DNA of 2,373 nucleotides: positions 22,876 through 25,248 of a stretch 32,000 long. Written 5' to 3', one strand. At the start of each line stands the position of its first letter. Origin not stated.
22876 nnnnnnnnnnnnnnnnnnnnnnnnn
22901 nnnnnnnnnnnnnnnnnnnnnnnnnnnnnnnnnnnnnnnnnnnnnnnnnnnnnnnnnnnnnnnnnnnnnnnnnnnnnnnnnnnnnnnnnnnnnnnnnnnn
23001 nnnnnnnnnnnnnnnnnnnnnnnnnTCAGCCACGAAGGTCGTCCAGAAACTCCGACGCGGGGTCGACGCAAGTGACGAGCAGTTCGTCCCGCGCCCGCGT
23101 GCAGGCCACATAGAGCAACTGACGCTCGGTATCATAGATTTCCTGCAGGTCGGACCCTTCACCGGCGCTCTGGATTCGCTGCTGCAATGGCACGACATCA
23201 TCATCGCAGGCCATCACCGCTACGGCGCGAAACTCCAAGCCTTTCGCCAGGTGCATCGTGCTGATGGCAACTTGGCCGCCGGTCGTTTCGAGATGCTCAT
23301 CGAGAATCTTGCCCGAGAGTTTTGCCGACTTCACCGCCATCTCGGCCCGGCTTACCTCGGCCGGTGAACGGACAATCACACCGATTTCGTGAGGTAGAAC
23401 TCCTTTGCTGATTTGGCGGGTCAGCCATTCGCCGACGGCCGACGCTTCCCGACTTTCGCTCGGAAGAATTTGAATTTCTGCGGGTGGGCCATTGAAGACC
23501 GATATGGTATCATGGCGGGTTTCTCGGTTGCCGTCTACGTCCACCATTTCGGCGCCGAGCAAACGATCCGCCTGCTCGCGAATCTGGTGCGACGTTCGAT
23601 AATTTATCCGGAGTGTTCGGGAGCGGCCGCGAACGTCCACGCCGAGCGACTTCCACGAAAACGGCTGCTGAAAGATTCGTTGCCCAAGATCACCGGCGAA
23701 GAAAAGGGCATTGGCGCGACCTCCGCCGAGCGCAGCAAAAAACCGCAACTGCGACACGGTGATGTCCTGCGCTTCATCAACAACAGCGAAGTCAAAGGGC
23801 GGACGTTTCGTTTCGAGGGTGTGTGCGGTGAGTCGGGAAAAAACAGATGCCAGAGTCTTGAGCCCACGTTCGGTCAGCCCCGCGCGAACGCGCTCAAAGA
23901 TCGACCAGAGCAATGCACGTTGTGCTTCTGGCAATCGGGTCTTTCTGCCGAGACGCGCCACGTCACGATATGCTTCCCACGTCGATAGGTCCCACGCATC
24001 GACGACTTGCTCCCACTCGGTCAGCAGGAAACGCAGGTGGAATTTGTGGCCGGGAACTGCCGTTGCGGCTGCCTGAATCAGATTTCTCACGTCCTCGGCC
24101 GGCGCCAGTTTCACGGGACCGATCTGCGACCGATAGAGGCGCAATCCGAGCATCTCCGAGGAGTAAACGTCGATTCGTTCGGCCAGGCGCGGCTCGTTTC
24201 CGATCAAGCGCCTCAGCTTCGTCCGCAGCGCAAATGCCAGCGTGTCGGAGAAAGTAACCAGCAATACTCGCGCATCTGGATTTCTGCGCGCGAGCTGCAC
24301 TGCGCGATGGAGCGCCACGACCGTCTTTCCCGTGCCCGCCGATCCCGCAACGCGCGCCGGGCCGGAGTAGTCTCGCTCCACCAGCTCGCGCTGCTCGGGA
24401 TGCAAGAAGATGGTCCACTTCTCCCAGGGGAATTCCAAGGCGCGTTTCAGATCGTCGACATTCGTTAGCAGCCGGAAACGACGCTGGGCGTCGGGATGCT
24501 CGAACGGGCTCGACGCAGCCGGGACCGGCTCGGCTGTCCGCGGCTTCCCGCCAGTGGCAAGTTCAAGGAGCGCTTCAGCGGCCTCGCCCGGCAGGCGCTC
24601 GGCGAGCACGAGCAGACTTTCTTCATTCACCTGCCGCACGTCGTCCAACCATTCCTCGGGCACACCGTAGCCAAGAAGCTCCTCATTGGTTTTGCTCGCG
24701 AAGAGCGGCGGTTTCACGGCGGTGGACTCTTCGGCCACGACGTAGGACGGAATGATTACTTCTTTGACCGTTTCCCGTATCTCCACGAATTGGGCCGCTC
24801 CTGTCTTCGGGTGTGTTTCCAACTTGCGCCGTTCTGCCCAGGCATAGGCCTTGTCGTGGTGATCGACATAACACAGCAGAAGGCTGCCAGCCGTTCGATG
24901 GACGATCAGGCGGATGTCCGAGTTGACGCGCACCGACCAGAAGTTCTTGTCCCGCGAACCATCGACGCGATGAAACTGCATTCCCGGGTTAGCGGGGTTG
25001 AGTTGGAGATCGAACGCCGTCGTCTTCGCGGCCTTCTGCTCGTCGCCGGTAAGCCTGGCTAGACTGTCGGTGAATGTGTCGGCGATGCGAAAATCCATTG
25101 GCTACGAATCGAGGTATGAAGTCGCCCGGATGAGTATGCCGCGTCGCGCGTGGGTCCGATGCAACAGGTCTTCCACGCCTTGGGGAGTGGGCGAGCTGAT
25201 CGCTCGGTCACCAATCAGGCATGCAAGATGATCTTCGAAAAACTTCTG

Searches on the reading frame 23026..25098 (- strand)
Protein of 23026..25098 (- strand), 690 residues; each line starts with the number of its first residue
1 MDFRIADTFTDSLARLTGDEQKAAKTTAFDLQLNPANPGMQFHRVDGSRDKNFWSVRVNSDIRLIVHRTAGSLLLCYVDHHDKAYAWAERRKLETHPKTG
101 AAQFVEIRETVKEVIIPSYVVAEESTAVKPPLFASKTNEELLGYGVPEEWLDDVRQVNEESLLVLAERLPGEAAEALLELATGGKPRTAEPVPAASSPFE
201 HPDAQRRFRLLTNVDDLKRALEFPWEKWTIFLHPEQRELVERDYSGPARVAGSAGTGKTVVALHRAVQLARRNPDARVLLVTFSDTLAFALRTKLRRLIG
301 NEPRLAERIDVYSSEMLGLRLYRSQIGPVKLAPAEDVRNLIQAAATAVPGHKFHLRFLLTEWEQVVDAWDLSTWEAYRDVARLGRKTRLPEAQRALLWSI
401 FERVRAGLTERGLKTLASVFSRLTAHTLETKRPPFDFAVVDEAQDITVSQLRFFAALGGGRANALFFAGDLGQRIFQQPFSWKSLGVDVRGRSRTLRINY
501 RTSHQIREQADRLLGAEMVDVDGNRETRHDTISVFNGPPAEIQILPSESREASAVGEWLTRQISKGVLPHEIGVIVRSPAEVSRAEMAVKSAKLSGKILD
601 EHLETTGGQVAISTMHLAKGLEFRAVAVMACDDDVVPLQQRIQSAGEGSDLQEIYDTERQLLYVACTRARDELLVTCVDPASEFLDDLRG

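Call 12: search_protein_families(library=pfam, proteins=[window:23026-25098:-], max_evalue=0.001)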
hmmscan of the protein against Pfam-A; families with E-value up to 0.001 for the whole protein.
window:23026-25098:- (690 aa): 10 families
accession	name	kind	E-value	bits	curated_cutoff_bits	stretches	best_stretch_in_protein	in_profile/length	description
PF13361.12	UvrD_C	-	9.1e-16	58.6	25.6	1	600-677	278-347/350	UvrD-like helicase C-terminal domain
PF00580.27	UvrD-helicase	-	3.5e-15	56.9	23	1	232-477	1-254/271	UvrD/REP helicase N-terminal domain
PF13538.12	UvrD_C_2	-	7.7e-08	32.5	27.4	0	656-675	32-51/52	UvrD-like helicase C-terminal domain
PF13245.12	AAA_19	-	3.5e-07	30.9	25.1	1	245-475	11-130/134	AAA domain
PF09848.15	SLFN-g3_helicase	-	3.3e-05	23.8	24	0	250-297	6-53/354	Schlafen group 3, DNA/RNA helicase domain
PF00291.31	PALP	-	8.3e-05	22.5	35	0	246-345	157-257/295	Pyridoxal-phosphate dependent enzyme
PF13481.12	AAA_25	-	0.00026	21.1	27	0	232-344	18-138/195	AAA domain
PF02562.22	PhoH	-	0.00026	21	27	0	250-280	24-54/205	PhoH-like protein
PF05015.19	HigB-like_toxin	-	0.00063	20.6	27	0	37-81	48-91/91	RelE-like toxin of type II toxin-antitoxin system HigB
PF13604.12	AAA_30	-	0.00068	19.9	27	0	232-294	2-65/191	AAA domain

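Call 14: search_protein_families(library=padloc, proteins=[window:23026-25098:-], max_evalue=0.001)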
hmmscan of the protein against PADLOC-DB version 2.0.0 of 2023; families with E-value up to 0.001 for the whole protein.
window:23026-25098:- (690 aa): 40 families (the best 25 are shown)
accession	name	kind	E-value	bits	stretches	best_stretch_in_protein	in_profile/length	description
PDLC01087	C3a187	-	7.3e-29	99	2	434-686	319-551/559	NERD+UvrD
PDLC00132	GajB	-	6.2e-23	79.3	3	432-525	212-310/625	UrvD helicase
PDLC03802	RTasHel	-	2.1e-18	64.5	2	234-579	8-324/675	DRT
PDLC00114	GajB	-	1e-17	62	2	607-677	545-611/635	UrvD helicase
PDLC00117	GajB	-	8e-17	58.9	2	605-676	510-573/604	UrvD helicase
PDLC00104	GajB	-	3.5e-14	50.5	1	583-676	479-562/574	UrvD helicase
PDLC00103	GajB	-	1e-13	49.1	2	432-585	209-362/612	UrvD helicase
PDLC00123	GajB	-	2.8e-12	44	1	580-673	412-503/540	UrvD helicase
PDLC00130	GajB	-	6.5e-12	42.5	1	610-677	509-568/589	UrvD helicase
PDLC00121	GajB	-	2.2e-11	41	1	435-595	203-359/565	UrvD helicase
PDLC00127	GajB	-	4.5e-11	40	1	609-674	505-563/594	UrvD helicase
PDLC00107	GajB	-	1.4e-10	38.4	1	594-677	464-556/587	UrvD helicase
PDLC00129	GajB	-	2.6e-10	37.5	1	435-534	227-327/594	UrvD helicase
PDLC00112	GajB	-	5.2e-09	33.2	1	589-677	473-556/581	UrvD helicase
PDLC00106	GajB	-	6.3e-09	32.9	1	234-305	6-78/577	UrvD helicase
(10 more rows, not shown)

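Call 80: search_protein_families(library=ncbifam, proteins=[window:23026-25098:-], max_evalue=0.01)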
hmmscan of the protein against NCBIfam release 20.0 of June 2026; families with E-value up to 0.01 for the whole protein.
window:23026-25098:- (690 aa): 15 families
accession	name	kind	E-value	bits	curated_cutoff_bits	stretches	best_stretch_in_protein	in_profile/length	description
TIGR01073.1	pcrA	equivalog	2.1e-18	66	911.2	2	601-677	539-609/725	DNA helicase PcrA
TIGR01074.1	rep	equivalog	5.4e-15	54.7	951.45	1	602-679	544-613/668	DNA helicase Rep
NF008743.0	PRK11773.1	equivalog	5.9e-15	54.7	965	1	606-677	550-614/720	DNA helicase II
NF041464.1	HelD_BACSU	equivalog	4.4e-13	48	419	1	438-688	550-774/779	RNA polymerase recycling motor HelD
TIGR01075.1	uvrD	equivalog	1.3e-12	46.9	1144.45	1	600-678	539-610/715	DNA helicase II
NF041254.1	motor_HelR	exception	3.7e-12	45.3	750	2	425-544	509-629/706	RNA polymerase recycling motor ATPase HelR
NF008276.0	PRK11054.1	equivalog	8.4e-09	34.5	543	1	610-688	589-673/684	DNA helicase IV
NF008172.0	PRK10919.1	equivalog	1.3e-08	33.5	1168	1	607-677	549-611/673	DNA helicase Rep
NF041465.1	HelD_MYCSM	equivalog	4.7e-08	31.6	1051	1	233-269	177-213/719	RNA polymerase recycling motor HelD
NF041258.1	motor_HelR_2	exception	5.4e-08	31.5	1100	1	234-269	173-208/713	RNA polymerase recycling motor ATPase HelR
TIGR00609.1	recB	equivalog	1.4e-07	30.1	696.05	0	432-515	369-456/1175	exodeoxyribonuclease V subunit beta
NF053713.1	helicas_STM2767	equivalog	6.1e-07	28.2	550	0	421-478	304-358/665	STM2767 family DEAD/DEAH box helicase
TIGR02785.1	addA_Gpos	equivalog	1.4e-06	26.5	707.65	0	250-299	19-69/1234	helicase-exonuclease AddAB subunit AddA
NF040671.1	PLuB_AAA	exception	0.00031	18.2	999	1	226-295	810-879/1256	PLuB system helicase-like protein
NF010485.0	PRK13909.1-2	equivalog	0.0034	15.6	650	0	440-586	337-488/909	RecB-like helicase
